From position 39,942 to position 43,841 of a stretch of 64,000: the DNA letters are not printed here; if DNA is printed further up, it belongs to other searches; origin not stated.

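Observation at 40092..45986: A ~1,960-aa protein that is essentially one uninterrupted 45-residue repeat solenoid with no catalytic partner domain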

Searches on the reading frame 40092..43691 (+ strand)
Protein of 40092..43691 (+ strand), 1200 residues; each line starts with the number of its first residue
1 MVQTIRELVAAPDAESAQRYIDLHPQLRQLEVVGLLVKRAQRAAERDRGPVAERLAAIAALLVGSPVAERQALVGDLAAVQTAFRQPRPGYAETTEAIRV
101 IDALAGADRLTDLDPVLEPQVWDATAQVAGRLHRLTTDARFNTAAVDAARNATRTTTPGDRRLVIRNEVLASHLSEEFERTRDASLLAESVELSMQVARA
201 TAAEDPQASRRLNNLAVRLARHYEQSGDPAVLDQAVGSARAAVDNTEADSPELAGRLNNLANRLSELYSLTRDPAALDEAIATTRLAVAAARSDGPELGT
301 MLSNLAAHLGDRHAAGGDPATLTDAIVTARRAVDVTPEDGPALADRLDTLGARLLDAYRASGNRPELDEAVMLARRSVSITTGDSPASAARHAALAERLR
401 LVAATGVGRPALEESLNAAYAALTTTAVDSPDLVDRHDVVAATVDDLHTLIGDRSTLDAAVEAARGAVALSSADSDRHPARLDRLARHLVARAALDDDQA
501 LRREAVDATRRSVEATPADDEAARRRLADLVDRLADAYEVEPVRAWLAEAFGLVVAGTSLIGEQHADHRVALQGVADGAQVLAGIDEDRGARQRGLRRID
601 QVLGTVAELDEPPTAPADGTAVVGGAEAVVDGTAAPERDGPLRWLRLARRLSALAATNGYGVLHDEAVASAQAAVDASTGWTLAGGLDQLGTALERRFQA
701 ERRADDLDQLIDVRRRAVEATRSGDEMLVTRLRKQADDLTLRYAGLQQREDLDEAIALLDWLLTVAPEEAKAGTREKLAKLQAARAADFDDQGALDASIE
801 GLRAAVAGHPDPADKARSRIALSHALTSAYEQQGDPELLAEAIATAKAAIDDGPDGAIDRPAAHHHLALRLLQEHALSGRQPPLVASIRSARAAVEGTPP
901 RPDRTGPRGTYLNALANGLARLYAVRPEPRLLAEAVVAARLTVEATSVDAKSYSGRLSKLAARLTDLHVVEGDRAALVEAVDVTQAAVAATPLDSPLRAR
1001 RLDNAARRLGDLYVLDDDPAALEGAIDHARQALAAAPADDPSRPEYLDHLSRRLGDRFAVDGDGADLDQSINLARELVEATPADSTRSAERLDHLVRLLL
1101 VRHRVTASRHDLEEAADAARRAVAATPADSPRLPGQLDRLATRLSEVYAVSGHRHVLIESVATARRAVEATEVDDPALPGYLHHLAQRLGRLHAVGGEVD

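Call 46: predict_structure(alignment_id=A3)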
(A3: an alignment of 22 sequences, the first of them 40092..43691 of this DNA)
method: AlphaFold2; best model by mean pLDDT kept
length: 1200 residues; sequences in the alignment: 22
mean_pLDDT: 86.8   pTM: 0.51
mean pLDDT of the five models: 86.8, 86.1, 86.0, 84.6, 84.0
residues with pLDDT >= 90: 769; 70-90: 276; 50-70: 106; < 50: 49
segments of 3 or more residues with pLDDT < 50: 606-638, 1189-1200
pLDDT, mean of each block of 10 residues (from residue 1): 89 92 91 93 91 93 91 93 88 93 79 89 94 92 95 92 94 95 95 97 92 97 92 97 94 96 96 95 97 91 97 93 98 95 95 96 95 96 88 96 86 96 91 92 91 90 95 89 94 86 88 83 78 72 62 61 55 64 55 61 51 40 29 42 68 58 74 80 85 86 88 93 86 94 89 95 91 94 91 94 94 92 95 93 96 83 95 93 96 93 82 96 92 96 91 94 94 94 97 93 97 93 97 93 94 95 95 96 87 93 91 92 89 88 87 86 87 59 55 30
secondary structure, 60 per line:
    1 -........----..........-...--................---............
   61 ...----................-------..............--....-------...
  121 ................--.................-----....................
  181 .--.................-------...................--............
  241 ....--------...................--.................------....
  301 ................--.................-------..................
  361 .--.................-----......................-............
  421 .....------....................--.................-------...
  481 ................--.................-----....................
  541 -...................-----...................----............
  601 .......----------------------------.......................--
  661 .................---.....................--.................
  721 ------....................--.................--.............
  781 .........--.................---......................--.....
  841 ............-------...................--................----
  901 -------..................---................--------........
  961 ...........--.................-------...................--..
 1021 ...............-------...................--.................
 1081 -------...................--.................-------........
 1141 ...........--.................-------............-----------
elements in order (helices of 4 or more, strands of 3 or more residues): H2-9 H14-23 H30-45 H49-63 H68-83 H91-104 H107-110 H118-136 H139-155 H161-181 H184-200 H208-226 H229-244 H253-271 H274-290 H297-316 H319-335 H343-361 H364-380 H386-407 H409-425 H432-451 H454-470 H478-496 H499-515 H521-540 H542-560 H566-584 H589-607 H636-658 H661-677 H681-701 H704-720 H727-746 H749-765 H768-789 H792-808 H812-833 H836-852 H860-878 H881-896 H908-925 H929-944 H953-971 H974-990 H998-1016 H1019-1035 H1043-1061 H1064-1080 H1088-1106 H1109-1125 H1133-1151 H1154-1170 H1178-1189

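Call 49: fold_search(model_id=the predicted structure, library=pdb)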
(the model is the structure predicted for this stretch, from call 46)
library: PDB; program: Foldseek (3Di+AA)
matches with E <= 10: 1548; with E <= 0.001: 283
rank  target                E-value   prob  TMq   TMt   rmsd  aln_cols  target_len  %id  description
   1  8fgw_D                1.6e-13  1.00  0.25  0.24  25.6      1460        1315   13  Human IFT-A complex structures provide molecular insights into ciliary transport (released 2023-02-22)
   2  9hvq_Q                2.1e-13  1.00  0.25  0.32  24.1      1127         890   13  Structure of the transcribing Pol II-DSIF-PAF-SPT6-RECQL5 complex (released 2025-07-16)
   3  7qdr_B                2.6e-13  1.00  0.22  0.21  28.7      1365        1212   13  Apo human SKI complex in the closed state (released 2022-02-02)
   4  4buj_B                7.5e-13  1.00  0.31  0.28  21.6      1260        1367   11  Crystal structure of the S. cerevisiae Ski2-3-8 complex (released 2013-08-28)
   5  7qdz_B                1.4e-12  1.00  0.22  0.22  26.1      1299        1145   12  80S-bound human SKI complex in the closed state (released 2022-02-09)
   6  7qds_B                2.0e-12  1.00  0.26  0.30  21.2      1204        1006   12  Apo human SKI complex in the open state (released 2022-02-02)
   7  9rtt_Q                3.1e-12  1.00  0.25  0.32  24.2      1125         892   13  Activated Elongation Complex with IWS1 and ELOF1 (released 2025-09-03)
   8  8q9t_E                4.2e-12  1.00  0.22  0.23  19.9      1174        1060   11  CryoEM structure of a S. Cerevisiae Ski238 complex bound to RNA (released 2023-11-29)
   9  4buj_F                8.3e-12  1.00  0.27  0.25  22.8      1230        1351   11  Crystal structure of the S. cerevisiae Ski2-3-8 complex (released 2013-08-28)
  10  9g8r_B                1.1e-11  1.00  0.24  0.25  26.1      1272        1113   13  human SKI7-SKI238 complex in the open state (released 2024-10-16)
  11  6af0_A                1.2e-10  1.00  0.23  0.29  26.4      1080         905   12  Structure of Ctr9, Paf1 and Cdc73 ternary complex from Myceliophthora thermophila (released 2018-09-19)
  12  8hmd_C                2.9e-10  1.00  0.22  0.20  26.9      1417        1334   10  base module state 2 of Tetrahymena IFT-A (released 2023-06-14)
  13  7sqc_R1               7.7e-10  1.00  0.21  0.14  23.0      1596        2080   14  Ciliary C1 central pair apparatus isolated from Chlamydomonas reinhardtii (released 2022-04-13)
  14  7n6g_1N               7.7e-10  1.00  0.20  0.13  25.0      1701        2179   14  C1 of central pair (released 2022-05-18)
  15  7dkh_I                1.4e-09  1.00  0.22  0.27  25.5      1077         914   10  Crystal structure of the Ctr9/Paf1/Cdc73/Rtf1 quaternary complex (released 2021-11-24)
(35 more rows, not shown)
